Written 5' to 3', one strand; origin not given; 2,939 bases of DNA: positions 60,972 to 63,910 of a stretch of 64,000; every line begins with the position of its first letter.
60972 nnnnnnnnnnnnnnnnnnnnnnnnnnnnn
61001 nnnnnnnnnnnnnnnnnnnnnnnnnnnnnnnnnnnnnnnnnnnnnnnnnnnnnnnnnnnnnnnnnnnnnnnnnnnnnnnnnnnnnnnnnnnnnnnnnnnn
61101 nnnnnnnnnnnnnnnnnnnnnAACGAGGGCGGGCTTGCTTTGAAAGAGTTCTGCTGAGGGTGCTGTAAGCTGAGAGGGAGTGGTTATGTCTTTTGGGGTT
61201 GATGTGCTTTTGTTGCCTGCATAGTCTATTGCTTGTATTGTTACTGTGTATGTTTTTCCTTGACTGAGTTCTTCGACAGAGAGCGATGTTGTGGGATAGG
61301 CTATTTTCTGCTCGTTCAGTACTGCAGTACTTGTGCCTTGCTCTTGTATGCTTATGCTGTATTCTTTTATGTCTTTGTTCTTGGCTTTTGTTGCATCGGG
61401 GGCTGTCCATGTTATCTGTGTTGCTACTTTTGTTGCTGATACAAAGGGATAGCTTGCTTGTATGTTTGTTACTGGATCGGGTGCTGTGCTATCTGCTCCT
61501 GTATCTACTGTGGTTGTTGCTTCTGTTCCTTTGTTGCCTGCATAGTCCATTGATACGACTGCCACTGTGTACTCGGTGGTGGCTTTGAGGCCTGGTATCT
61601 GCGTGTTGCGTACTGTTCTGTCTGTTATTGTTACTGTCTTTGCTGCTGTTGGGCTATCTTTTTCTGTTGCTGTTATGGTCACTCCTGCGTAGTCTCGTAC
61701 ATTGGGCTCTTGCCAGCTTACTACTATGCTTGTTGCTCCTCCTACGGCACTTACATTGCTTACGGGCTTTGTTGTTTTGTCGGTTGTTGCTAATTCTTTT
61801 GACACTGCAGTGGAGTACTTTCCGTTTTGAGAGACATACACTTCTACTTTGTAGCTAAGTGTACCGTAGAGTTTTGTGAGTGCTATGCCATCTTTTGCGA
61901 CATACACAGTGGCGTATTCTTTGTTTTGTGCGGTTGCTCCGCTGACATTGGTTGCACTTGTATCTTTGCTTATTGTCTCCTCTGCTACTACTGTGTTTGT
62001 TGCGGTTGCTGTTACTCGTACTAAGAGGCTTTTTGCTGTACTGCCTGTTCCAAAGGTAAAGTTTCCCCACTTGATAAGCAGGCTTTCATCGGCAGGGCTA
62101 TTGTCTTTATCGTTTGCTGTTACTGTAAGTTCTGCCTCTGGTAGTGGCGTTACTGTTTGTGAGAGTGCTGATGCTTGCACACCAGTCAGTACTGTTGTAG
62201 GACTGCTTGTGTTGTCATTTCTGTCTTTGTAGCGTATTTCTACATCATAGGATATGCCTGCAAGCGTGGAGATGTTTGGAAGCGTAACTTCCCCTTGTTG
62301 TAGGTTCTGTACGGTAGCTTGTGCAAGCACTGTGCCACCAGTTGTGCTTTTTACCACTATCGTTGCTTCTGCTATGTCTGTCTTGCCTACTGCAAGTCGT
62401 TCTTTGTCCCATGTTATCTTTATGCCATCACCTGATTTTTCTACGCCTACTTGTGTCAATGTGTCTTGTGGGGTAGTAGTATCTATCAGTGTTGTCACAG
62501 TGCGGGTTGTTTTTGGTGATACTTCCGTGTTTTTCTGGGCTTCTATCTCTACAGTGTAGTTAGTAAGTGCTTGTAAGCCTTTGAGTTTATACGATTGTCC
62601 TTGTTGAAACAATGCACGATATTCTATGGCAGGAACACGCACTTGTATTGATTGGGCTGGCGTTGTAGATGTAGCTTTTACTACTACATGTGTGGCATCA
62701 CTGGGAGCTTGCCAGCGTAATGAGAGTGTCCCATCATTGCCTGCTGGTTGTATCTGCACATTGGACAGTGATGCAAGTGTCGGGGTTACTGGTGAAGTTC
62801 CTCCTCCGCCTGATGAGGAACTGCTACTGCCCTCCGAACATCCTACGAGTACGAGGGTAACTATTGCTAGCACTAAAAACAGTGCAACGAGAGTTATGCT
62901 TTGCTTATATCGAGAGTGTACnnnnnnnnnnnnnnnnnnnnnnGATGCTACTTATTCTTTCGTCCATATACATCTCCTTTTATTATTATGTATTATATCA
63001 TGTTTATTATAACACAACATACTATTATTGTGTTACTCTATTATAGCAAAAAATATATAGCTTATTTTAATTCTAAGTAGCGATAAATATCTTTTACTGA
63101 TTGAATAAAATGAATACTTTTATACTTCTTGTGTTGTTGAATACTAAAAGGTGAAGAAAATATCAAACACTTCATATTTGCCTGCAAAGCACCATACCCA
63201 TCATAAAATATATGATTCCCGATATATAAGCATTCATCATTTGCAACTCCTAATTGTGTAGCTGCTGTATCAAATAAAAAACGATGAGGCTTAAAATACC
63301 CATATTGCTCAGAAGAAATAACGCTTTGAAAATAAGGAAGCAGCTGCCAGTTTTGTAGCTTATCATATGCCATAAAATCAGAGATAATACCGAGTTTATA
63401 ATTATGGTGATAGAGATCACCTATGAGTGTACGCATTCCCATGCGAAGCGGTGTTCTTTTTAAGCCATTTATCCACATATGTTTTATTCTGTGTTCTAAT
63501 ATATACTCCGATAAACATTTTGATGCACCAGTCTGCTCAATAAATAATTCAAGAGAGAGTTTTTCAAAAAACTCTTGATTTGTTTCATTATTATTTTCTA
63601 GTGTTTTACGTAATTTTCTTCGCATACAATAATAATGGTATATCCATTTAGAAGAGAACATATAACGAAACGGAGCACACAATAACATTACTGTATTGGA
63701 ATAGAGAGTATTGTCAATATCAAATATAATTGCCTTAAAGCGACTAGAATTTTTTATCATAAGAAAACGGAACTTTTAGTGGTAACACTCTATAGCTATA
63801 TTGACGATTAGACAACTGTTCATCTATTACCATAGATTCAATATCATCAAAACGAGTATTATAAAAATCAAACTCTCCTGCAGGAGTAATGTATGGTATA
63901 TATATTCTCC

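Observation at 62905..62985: Second, independently out-of-frame G tract (G14) at the equivalent position of paralog 3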

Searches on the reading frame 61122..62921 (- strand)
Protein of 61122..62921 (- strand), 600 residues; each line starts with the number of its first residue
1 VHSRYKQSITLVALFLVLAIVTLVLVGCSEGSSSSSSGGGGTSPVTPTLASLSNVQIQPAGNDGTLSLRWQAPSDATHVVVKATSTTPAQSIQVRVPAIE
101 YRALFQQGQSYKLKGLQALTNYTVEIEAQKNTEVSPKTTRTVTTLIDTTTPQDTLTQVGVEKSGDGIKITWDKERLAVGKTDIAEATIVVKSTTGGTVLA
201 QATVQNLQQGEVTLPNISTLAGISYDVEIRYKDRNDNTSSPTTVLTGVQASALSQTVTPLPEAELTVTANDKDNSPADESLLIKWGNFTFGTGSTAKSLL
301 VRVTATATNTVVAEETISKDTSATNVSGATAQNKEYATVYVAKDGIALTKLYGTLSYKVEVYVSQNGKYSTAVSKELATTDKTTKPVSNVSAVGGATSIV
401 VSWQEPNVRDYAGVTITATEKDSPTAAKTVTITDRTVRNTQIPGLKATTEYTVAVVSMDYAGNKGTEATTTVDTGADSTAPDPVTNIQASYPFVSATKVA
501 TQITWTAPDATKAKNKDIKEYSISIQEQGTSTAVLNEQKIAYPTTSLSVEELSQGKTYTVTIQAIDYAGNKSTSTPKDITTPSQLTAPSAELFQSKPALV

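Call 71: search_protein_representatives(protein=window:61122-62921:-)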
Query: 600 residues. Proteins with E-value up to 0.001 (for the whole library): 242; up to 1e-10: 44; up to 1e-30: 6. The best 150 are listed.
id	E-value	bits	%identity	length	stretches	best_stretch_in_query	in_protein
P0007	1.2e-244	829.4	80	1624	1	56-599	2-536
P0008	1.8e-123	429.6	42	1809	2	18-585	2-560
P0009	1.5e-116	406.7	45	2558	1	15-591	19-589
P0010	7.8e-111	387.8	41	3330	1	49-597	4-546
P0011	2.0e-62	228.2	32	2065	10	368-581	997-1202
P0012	5.0e-38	147.6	32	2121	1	14-584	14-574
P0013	4.4e-28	114.8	27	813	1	11-585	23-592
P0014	8.7e-27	110.5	31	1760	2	13-466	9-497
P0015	7.4e-26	107.5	31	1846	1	14-523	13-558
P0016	7.1e-21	91.0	31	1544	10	384-490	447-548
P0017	4.4e-20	88.4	77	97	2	374-427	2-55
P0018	6.6e-20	87.8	32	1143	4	374-489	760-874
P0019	9.6e-20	87.3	30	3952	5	368-576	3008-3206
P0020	1.2e-19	86.9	29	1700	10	349-576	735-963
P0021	3.2e-18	82.3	30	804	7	386-592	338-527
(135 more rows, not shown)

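Call 73: find_encoding_contigs(protein=P0009, flank=3000, max_places=6)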
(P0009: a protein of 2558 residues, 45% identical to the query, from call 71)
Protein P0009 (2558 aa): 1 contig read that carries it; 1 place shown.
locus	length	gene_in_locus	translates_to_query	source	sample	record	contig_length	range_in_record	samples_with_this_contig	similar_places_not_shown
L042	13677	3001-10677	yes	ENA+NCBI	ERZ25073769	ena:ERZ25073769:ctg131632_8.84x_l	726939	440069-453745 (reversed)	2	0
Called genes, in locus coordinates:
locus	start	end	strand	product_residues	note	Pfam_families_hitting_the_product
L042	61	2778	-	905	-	PF01326:PPDK_N, PF00391:PEP-utilizers, PF02896:PEP-utilizers_C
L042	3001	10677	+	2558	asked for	PF00041:fn3 (weak), PF16656:Pur_ac_phosph_N (faint), PF00041:fn3 (weak), PF03382:DUF285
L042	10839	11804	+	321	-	PF04620:FlaA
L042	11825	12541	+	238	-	PF04620:FlaA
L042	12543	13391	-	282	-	PF01026:TatD_DNase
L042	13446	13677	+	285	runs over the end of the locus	PF00702:Hydrolase (faint), PF08282:Hydrolase_3, PF05116:S6PP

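Call 75: find_encoding_contigs(protein=P0008, flank=3000, max_places=6)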
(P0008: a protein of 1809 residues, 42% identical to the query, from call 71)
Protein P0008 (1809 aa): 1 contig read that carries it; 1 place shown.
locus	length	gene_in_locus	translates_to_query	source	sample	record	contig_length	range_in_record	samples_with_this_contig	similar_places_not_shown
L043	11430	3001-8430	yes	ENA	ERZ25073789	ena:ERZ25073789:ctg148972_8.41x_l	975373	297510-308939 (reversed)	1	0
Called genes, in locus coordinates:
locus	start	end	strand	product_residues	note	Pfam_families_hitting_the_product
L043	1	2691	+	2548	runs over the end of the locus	PF00041:fn3 (faint), PF16656:Pur_ac_phosph_N (faint), PF25833:Fn3_SaeA_3rd (faint), PF25059:FN3_DSCAM-DSCAML_C (faint), PF13306:LRR_5, PF24681:Kelch_KLHDC2_KLHL20_DRC7, PF01344:Kelch_1 (faint), PF13415:Beta-prop_FBX42 (weak)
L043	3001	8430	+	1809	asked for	PF00041:fn3 (faint), PF16656:Pur_ac_phosph_N (faint), PF25059:FN3_DSCAM-DSCAML_C (faint), PF01344:Kelch_1 (faint), PF13415:Beta-prop_FBX42 (weak), PF24681:Kelch_KLHDC2_KLHL20_DRC7, PF24981:Beta-prop_ATRN-LZTR1 (faint)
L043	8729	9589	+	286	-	PF00460:Flg_bb_rod, PF22692:LlgE_F_G_D1, PF06429:Flg_bbr_C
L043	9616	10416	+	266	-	PF00460:Flg_bb_rod, PF22692:LlgE_F_G_D1, PF06429:Flg_bbr_C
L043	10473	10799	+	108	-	PF10135:Rod-binding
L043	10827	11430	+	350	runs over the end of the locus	PF04748:Polysacc_deac_2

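Call 77: find_encoding_contigs(protein=P0007, flank=3000, max_places=6)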
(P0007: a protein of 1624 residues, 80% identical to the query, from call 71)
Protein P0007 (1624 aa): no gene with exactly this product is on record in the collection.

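Call 78: find_encoding_contigs(protein=P0010, flank=3000, max_places=6)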
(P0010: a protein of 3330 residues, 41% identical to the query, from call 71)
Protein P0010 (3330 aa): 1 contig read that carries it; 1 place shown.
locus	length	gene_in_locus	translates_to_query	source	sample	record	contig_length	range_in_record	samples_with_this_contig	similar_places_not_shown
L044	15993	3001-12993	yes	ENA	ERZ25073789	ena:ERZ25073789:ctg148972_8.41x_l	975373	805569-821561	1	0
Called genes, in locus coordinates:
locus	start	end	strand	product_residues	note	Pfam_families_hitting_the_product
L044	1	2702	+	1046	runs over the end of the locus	PF02837:Glyco_hydro_2_N, PF22666:Glyco_hydro_2_N2 (weak), PF00703:Glyco_hydro_2, PF02836:Glyco_hydro_2_C, PF16353:LacZ_4, PF02929:Bgal_small_N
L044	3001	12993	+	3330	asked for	PF00041:fn3 (faint), PF16656:Pur_ac_phosph_N (faint), PF13306:LRR_5, PF13415:Beta-prop_FBX42, PF24681:Kelch_KLHDC2_KLHL20_DRC7, PF24981:Beta-prop_ATRN-LZTR1 (weak), PF13415:Beta-prop_FBX42, PF24681:Kelch_KLHDC2_KLHL20_DRC7, +5 more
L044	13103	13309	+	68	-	-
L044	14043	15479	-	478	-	PF01204:Trehalase, PF22422:MGH1-like_GH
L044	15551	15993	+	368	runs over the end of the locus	PF02424:ApbE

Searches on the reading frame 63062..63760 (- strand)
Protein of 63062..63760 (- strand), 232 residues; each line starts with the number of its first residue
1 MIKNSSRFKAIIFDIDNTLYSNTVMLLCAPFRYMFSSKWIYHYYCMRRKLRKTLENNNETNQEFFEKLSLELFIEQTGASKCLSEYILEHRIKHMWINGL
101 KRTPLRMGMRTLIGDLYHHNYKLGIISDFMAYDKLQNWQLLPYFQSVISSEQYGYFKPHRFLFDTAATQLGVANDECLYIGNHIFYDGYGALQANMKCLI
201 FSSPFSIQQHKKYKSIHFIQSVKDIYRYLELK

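Call 10: find_encoding_contigs(protein=window:63062-63760:-, flank=6000, max_places=10)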
Protein window:63062-63760:- (232 aa): no gene with exactly this product is on record in the collection.

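Call 43: search_protein_families(library=ncbifam, proteins=[window:63062-63760:-], max_evalue=0.00001)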
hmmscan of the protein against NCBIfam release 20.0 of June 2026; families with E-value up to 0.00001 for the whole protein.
window:63062-63760:- (232 aa): 11 families
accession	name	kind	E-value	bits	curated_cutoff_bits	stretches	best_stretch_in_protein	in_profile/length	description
TIGR02253.1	CTE7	subfamily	9.9e-21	74.5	169.75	1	9-225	3-220/221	TIGR02253 family HAD-type hydrolase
TIGR02252.1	DREG-2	subfamily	9.3e-13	48.4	155.2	1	44-197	47-200/203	HAD hydrolase, REG-2-like, family IA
TIGR02254.1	YjjG_YfnB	equivalog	1.9e-11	43.8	159.9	1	103-227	96-221/223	YjjG family noncanonical pyrimidine nucleotidase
NF006976.0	PRK09449.1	equivalog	4.9e-09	36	183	1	7-224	2-217/225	pyrimidine 5'-nucleotidase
NF008018.0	PRK10748.1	equivalog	1.7e-08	33.9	225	0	139-208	145-215/238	5-amino-6-(5-phospho-D-ribitylamino)uracil phosphatase YigB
NF009804.0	PRK13288.1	equivalog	5.3e-08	32.6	218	1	8-201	3-181/215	pyrophosphatase PpaX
TIGR01549.1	HAD-SF-IA-v1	subfamily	5.7e-08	33.3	23.3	0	120-194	76-148/149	HAD-IA family hydrolase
NF052576.1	PymNtasePynAStpc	equivalog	1.9e-07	30.9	350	1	41-229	42-227/229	pyrimidine 5'-nucleotidase PynA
NF053830.1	RUBPPhHalo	equivalog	2.5e-07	30.6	330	0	108-224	107-229/234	ribulose-1,5-bisphosphate 5-phosphatase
NF008087.0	PRK10826.1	equivalog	1.7e-06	27.8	191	0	104-209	92-199/222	hexitol phosphatase HxpB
TIGR01428.1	HAD_type_II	equivalog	4.1e-06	26.9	125.4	0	130-196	120-185/197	haloacid dehalogenase type II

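Call 54: find_homologous_proteins(query=window:63062-63760:-, max_evalue=1e-20)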
Query window:63062-63760:- (232 aa): 3 proteins with E <= 1e-20 among 102 candidates.
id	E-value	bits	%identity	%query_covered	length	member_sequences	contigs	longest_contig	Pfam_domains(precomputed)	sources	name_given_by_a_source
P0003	2.0e-155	533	100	100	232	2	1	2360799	PF13419.13,PF00702.33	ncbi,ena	-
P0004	9.3e-110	384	72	100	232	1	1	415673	PF13419.13,PF00702.33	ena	-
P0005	2.1e-72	261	55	100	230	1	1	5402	PF13419.13,PF00702.33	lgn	-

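Call 55: find_encoding_contigs(protein=P0003, flank=6000, max_places=10)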
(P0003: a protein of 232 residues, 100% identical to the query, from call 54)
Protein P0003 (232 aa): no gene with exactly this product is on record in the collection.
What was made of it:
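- On Simple-sequence (homopolymer) contingency locus with translational phase variation: DNA of the window's own 2.36 Mb genome beyond the window could not be fetched (calls 10, 55).
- Tried and rejected: Exact look-ups of the window's HAD neighbour (window ORF and P0003) and of P0007 found no DNA on record (calls 10, 55, 77).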

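Call 56: find_encoding_contigs(protein=P0004, flank=8000, max_places=10)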
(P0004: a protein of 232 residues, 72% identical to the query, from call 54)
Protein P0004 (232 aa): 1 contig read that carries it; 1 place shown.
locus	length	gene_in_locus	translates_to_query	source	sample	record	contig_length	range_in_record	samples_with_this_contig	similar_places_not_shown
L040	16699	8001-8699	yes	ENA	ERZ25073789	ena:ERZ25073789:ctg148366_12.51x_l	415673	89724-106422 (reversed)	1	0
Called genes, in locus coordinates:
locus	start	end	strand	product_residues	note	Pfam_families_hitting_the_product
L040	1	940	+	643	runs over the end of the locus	PF10459:Peptidase_S46 (faint), PF00089:Trypsin, PF13365:Trypsin_2, PF00595:PDZ (weak), PF13180:PDZ_2, PF17820:PDZ_6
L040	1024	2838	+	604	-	PF00009:GTP_EFTU, PF03144:GTP_EFTU_D2, PF14492:EFG_III (weak), PF00679:EFG_C, PF06421:LepA_C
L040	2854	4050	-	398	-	PF01973:MptE-like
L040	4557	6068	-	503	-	PF13623:SurA_N_2, PF13624:SurA_N_3, PF27392:TP_0929_3rd (faint)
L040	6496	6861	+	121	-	PF13411:MerR_1, PF00376:MerR (weak)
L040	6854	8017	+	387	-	-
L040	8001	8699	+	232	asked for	PF00702:Hydrolase, PF13419:HAD_2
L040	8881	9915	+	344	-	PF03480:DctP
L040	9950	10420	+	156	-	PF04290:DctQ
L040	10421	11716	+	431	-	PF06808:DctM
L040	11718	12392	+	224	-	PF04199:Cyclase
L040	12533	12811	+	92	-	-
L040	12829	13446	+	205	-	-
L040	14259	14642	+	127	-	-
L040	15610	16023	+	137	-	PF27362:TP_0070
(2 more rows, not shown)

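Call 57: list_cluster_members(proteins=[P0003, P0001])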
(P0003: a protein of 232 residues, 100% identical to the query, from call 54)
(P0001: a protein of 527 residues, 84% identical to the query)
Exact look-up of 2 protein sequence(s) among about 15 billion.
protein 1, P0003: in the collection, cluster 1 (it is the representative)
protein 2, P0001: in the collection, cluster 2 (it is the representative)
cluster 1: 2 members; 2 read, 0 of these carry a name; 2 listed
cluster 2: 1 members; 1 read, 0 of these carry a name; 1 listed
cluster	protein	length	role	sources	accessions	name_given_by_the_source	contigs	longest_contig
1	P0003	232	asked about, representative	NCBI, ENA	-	-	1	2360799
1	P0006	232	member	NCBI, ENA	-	-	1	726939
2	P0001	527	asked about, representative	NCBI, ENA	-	-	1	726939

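Call 58: find_encoding_contigs(protein=P0006, flank=8000, max_places=10)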
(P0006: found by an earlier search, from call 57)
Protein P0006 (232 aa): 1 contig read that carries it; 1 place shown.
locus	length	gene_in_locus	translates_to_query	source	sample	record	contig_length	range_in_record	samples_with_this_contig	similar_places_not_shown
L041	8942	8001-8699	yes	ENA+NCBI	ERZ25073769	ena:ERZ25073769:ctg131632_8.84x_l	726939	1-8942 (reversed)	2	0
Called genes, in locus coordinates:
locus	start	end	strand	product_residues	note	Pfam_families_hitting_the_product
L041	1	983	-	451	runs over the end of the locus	PF03611:EIIC-GAT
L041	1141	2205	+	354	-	PF13483:Lactamase_B_3, PF12706:Lactamase_B_2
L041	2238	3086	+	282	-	PF01261:AP_endonuc_2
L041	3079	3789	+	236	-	PF00596:Aldolase_II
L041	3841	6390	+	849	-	PF00359:PTS_EIIA_2, PF00381:PTS-HPr, PF05524:PEP-utilisers_N, PF00391:PEP-utilizers, PF02896:PEP-utilizers_C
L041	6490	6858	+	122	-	PF13411:MerR_1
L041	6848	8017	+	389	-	-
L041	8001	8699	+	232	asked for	PF00702:Hydrolase, PF13419:HAD_2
